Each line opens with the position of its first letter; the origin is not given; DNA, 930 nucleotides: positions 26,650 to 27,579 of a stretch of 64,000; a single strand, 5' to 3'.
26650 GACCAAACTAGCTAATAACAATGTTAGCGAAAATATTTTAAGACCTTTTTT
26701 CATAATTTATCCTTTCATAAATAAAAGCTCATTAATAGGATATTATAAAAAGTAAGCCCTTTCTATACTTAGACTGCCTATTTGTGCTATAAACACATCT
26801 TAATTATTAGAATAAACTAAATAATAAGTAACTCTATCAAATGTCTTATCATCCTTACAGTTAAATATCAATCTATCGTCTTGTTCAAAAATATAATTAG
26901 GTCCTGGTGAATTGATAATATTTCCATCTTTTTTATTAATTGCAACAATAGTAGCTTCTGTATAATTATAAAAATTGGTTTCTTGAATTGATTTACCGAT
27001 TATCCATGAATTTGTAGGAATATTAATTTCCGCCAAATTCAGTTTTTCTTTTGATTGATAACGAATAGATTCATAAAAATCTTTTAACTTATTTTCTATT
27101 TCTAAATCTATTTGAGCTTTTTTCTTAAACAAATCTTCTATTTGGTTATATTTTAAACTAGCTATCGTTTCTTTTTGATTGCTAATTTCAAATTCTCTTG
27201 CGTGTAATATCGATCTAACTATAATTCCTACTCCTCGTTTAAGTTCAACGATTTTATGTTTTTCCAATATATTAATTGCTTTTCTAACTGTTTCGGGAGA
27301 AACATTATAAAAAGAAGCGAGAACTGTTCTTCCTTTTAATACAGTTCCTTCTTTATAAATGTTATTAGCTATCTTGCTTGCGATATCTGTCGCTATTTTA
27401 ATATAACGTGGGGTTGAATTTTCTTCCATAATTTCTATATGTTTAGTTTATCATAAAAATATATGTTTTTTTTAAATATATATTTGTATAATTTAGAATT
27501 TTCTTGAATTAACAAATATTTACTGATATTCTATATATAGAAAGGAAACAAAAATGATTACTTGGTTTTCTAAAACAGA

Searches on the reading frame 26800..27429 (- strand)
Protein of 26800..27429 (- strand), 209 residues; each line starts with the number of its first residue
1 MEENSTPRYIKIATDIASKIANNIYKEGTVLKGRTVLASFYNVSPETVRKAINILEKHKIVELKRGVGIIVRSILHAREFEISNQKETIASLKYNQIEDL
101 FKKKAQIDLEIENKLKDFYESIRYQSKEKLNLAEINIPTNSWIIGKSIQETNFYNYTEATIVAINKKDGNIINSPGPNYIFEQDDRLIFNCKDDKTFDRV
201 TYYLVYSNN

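Call 49: search_protein_families(library=pfam, proteins=[window:26800-27429:-], max_evalue=0.00001)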
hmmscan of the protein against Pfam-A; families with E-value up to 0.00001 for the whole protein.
window:26800-27429:- (209 aa): 2 families
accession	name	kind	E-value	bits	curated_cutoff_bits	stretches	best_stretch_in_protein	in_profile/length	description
PF02080.26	TrkA_C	-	1.9e-13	50.5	27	1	132-194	1-61/71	TrkA-C domain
PF00392.27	GntR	-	1.1e-09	38.2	27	1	11-71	4-64/64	Bacterial regulatory proteins, gntR family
